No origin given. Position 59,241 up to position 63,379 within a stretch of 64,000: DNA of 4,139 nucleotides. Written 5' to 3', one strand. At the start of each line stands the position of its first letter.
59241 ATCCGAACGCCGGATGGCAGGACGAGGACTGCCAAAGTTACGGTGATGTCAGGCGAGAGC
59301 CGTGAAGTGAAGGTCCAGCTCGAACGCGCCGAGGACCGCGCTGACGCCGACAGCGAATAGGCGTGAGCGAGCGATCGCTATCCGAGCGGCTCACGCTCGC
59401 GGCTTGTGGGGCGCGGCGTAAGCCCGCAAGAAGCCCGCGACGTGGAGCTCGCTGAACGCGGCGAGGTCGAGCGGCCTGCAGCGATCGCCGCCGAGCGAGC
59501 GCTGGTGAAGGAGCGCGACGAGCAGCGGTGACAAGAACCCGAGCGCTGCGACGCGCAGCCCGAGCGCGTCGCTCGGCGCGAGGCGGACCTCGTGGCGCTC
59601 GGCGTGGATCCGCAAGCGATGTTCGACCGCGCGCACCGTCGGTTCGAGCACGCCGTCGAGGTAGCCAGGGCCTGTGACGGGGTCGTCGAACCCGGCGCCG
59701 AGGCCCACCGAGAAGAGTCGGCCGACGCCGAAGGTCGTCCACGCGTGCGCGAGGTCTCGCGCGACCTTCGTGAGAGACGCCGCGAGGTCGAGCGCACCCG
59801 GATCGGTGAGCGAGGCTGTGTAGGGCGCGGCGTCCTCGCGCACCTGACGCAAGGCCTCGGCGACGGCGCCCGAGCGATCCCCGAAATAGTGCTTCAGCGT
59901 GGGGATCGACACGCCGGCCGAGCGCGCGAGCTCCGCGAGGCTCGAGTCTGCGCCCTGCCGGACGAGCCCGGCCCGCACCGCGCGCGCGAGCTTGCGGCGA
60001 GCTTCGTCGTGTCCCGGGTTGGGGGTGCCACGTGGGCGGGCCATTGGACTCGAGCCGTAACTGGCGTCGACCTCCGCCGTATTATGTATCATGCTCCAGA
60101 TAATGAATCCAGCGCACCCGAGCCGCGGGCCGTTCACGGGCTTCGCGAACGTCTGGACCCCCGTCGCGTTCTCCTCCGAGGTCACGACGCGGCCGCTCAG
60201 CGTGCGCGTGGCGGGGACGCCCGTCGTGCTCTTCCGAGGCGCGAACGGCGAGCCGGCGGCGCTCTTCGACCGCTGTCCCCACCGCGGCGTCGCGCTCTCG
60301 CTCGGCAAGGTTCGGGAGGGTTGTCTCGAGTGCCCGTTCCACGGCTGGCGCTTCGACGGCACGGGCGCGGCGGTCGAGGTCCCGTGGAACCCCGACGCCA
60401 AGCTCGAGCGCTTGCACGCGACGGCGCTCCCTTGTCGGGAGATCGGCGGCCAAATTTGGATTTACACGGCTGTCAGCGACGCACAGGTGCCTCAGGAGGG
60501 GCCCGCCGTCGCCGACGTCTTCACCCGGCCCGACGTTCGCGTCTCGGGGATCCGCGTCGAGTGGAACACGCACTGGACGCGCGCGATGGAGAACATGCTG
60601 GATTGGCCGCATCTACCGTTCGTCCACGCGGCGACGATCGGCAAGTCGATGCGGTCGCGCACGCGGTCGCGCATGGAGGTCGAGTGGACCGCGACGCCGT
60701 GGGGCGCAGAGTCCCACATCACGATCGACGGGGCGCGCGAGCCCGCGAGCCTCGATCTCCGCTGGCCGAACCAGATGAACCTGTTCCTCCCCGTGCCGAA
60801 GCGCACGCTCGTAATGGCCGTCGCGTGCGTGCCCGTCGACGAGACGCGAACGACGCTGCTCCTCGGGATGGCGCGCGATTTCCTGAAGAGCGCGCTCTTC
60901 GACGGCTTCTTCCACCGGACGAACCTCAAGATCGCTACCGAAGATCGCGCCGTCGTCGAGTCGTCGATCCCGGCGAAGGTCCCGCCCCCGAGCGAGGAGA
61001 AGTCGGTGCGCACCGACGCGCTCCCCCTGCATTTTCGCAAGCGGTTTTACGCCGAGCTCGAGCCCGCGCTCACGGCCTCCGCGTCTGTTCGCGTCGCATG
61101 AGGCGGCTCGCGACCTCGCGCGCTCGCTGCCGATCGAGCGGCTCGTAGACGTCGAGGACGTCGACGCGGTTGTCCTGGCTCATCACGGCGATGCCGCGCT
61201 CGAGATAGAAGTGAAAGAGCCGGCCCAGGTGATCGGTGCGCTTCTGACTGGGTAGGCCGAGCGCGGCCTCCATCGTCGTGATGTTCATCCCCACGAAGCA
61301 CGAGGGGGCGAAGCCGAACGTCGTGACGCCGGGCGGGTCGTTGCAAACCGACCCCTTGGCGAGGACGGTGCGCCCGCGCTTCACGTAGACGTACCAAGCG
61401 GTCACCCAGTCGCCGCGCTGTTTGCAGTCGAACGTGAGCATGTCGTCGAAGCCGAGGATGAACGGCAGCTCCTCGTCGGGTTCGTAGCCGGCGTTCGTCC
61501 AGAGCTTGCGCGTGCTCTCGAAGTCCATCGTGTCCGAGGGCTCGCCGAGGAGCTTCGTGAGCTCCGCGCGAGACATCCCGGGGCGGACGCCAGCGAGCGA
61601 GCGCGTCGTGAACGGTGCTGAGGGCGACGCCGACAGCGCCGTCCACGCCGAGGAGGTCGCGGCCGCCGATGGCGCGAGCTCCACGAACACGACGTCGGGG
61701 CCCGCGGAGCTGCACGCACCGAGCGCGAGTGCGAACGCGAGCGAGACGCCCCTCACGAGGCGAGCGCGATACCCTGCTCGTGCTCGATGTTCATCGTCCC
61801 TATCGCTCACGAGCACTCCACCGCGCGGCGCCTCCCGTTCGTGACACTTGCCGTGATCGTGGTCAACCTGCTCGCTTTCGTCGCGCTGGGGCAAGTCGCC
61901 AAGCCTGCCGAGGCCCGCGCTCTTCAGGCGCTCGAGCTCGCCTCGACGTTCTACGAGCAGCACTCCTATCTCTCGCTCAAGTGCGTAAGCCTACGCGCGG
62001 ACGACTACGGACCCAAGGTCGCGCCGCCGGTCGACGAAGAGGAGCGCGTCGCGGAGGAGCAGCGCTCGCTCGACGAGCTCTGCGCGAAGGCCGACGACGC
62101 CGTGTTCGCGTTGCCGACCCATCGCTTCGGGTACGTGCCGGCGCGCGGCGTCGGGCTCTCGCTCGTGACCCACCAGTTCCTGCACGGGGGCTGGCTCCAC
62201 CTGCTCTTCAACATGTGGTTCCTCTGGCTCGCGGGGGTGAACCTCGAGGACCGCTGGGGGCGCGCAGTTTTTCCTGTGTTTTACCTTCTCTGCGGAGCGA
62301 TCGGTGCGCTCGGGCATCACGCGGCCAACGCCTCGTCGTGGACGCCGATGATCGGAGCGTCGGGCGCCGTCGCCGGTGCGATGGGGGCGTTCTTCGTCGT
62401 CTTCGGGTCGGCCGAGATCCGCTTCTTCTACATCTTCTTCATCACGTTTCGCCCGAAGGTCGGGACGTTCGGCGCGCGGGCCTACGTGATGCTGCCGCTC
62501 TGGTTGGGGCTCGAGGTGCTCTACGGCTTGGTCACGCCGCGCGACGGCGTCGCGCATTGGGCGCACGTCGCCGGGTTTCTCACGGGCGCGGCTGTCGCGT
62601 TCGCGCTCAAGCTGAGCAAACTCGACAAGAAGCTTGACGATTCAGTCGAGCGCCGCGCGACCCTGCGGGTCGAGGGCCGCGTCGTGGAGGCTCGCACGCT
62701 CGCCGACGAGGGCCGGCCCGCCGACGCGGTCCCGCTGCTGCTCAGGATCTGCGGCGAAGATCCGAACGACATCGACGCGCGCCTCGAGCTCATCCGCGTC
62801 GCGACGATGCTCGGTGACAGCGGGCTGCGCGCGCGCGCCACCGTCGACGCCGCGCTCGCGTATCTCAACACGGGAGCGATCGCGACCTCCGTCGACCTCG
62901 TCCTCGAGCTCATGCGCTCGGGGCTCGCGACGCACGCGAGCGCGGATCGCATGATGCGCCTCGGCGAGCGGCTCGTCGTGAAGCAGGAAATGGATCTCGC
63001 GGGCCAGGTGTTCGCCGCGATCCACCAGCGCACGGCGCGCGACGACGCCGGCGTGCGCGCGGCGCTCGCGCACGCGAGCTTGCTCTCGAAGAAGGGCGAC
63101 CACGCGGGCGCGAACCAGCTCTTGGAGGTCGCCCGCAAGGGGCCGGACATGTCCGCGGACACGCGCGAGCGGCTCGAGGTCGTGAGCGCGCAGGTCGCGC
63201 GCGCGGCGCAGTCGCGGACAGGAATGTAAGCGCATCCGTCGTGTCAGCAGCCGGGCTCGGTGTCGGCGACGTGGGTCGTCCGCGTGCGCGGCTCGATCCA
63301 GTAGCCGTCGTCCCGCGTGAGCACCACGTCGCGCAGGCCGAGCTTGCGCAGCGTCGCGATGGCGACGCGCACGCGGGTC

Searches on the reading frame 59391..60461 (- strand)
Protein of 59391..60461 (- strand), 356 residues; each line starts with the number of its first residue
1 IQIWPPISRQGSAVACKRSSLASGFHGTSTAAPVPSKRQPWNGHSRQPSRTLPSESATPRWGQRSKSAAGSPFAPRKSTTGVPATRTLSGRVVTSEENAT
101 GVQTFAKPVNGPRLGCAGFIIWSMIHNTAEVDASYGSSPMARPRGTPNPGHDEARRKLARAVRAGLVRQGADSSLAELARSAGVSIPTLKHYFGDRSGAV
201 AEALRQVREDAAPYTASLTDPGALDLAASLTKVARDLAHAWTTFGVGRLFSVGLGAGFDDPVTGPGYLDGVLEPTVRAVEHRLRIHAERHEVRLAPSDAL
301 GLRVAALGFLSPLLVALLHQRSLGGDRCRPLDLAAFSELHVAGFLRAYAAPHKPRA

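Call 31: search_protein_families(library=pfam, proteins=[window:59391-60461:-], max_evalue=0.001)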
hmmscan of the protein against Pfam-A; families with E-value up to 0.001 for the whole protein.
window:59391-60461:- (356 aa): 2 families
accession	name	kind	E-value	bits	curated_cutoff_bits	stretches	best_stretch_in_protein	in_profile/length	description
PF00440.29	TetR_N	-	0.00062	19.9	24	0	168-196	11-40/47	Bacterial regulatory proteins, tetR family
PF16859.10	TetR_C_11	-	0.00064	20.5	32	0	225-295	6-76/113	Tetracyclin repressor-like, C-terminal domain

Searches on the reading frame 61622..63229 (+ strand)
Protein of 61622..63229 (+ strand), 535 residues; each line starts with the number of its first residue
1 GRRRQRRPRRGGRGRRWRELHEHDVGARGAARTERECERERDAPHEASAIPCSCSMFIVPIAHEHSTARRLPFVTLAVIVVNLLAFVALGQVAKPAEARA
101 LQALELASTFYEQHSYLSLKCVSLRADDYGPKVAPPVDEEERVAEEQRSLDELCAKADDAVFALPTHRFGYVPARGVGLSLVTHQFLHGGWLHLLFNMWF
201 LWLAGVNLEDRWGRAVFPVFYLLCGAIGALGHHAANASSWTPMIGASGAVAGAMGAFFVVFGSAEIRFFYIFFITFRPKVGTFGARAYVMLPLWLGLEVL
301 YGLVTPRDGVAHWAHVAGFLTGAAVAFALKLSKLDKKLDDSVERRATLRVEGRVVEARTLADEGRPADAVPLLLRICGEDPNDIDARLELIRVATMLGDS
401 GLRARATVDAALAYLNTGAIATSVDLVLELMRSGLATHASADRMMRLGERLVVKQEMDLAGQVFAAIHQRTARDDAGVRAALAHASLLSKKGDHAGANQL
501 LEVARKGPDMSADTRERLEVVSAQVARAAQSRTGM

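Call 31: search_protein_families(library=pfam, proteins=[window:61622-63229:+], max_evalue=0.001)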
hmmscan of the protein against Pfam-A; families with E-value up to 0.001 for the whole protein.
window:61622-63229:+ (535 aa): 3 families
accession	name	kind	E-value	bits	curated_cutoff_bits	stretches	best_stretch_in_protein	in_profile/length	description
PF01694.28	Rhomboid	-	1.9e-29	103.2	22.6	1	180-329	6-140/143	Rhomboid domain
PF13428.12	TPR_14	-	3.2e-05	24.6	23.5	0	356-392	7-43/44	Tetratricopeptide repeat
PF14559.12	TPR_19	-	0.00014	22.6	25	0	360-399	1-40/68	Tetratricopeptide repeat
